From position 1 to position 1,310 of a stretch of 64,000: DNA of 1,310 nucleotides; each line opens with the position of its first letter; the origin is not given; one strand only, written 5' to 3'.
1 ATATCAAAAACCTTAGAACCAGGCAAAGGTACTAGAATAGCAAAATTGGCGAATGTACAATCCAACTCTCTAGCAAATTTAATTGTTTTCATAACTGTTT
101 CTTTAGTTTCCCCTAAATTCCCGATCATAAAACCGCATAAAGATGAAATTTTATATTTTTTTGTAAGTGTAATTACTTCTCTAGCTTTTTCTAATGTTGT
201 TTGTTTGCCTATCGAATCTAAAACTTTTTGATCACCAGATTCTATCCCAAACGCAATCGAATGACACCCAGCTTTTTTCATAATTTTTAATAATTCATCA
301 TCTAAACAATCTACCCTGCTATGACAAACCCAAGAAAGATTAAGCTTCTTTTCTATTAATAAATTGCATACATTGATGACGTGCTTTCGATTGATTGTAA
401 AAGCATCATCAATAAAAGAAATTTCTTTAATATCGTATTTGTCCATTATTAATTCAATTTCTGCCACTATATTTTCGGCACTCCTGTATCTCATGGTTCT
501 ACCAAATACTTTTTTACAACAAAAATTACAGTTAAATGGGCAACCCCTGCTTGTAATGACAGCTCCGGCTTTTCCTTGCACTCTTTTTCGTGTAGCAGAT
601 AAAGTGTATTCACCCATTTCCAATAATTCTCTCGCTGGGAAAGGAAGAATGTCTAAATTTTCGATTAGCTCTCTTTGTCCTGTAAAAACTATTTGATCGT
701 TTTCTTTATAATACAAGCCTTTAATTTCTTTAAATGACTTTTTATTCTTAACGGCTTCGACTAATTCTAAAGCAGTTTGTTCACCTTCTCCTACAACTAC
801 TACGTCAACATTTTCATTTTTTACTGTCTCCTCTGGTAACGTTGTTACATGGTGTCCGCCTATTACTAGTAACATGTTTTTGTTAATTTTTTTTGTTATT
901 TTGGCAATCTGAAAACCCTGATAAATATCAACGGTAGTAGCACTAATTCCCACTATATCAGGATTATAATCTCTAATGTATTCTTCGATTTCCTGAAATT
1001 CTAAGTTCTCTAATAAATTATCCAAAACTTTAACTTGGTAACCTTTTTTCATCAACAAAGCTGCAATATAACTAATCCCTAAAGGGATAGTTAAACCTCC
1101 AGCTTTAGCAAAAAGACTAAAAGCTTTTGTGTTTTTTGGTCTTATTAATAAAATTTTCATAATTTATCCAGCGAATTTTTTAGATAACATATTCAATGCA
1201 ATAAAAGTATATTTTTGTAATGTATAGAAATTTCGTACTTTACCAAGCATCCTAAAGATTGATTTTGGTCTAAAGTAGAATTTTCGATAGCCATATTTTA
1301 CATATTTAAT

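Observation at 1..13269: Five paralogous cobalamin-binding radical SAM enzymes plus a SPASM radical SAM enzyme embedded in a glycan biosynthesis operon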

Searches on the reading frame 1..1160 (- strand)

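Call 5: search_protein_families(library=pfam, proteins=[window:1-1160:-], max_evalue=0.001)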
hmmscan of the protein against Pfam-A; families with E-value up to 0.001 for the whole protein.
window:1-1160:- (386 aa): 3 families
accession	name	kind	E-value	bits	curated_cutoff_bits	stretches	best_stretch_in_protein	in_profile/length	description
PF02310.24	B12-binding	-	4.6e-26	91.5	32.1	1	17-133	5-120/121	B12 binding domain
PF04055.27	Radical_SAM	-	2.2e-25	90.2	29.5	1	201-363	1-166/166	Radical SAM superfamily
PF19864.5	Radical_SAM_N2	-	0.00015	21.7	29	1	88-144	78-132/151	Radical SAM proteins, N-terminal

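Call 8: search_protein_families(library=ncbifam, proteins=[window:1-1160:-], max_evalue=0.001)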
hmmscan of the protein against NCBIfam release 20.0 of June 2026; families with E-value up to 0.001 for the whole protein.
window:1-1160:- (386 aa): 34 families (the best 25 are shown)
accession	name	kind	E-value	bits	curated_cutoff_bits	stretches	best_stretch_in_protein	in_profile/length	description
TIGR02026.1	BchE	equivalog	8e-65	219.6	481.35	1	3-385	2-384/497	magnesium-protoporphyrin IX monomethyl ester anaerobic oxidative cyclase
TIGR03471.1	HpnJ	equivalog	1.8e-59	201.9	577.6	1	42-386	46-385/472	hopanoid biosynthesis associated radical SAM protein HpnJ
TIGR04479.1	bcpD_PhpK_rSAM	subfamily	9.2e-49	166.1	600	1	27-370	73-413/504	PhpK family radical SAM P-methyltransferase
NF050148.1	rSAM_ApyD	equivalog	1.5e-47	162.3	750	1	56-385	64-390/645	RiPP biosynthesis radical SAM protein ApyD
TIGR04072.2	rSAM_ladder_B12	equivalog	1.6e-45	155.6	360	1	26-369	18-352/443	lipid biosynthesis B12-binding/radical SAM protein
NF038361.1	rSAM_Sden_1168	equivalog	1.4e-43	149.4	575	1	25-386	84-471/560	Sden_1168 family B12-binding radical SAM P-methyltransferase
TIGR04385.1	B12_rSAM_cofa1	equivalog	3.2e-42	145.3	450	1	25-364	19-362/438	B12 lower ligand biosynthesis radical SAM protein BzaD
TIGR04014.1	B12_SAM_MJ_0865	equivalog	1.3e-36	126.4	360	1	58-383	30-353/434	methyl-coenzyme M reductase glutamine C-methyltransferase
TIGR04367.1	HpnR_B12_rSAM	equivalog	6.9e-35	120.5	650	1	1-383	1-368/490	hopanoid C-3 methylase HpnR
TIGR04013.1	B12_SAM_MJ_1487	hypoth_equivalog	1.7e-34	119.4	251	1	54-383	31-352/382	TIGR04013 family B12-binding domain/radical SAM domain-containing protein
TIGR04295.1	B12_rSAM_oligo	hypoth_equivalog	2.4e-33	115.5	400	1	3-324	2-319/422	TIGR04295 family B12-binding domain-containing radical SAM protein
NF033070.1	rSAM_AprD4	equivalog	7.8e-31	107.5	500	1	168-384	169-386/456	AprD4 family radical SAM diol-dehydratase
NF033712.0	B12_rSAM_KedN5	subfamily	1.9e-30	105.7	700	1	25-358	16-362/624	KedN5 family methylcobalamin-dependent radical SAM C-methyltransferase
TIGR04190.1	B12_SAM_Ta0216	equivalog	2.6e-29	102.2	500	1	25-370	36-398/554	TIGR04190 family B12-binding domain/radical SAM domain protein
TIGR03975.1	rSAM_ocin_1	subfamily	1.7e-26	92.9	281.85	1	57-358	119-422/606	RiPP maturation radical SAM C-methyltransferase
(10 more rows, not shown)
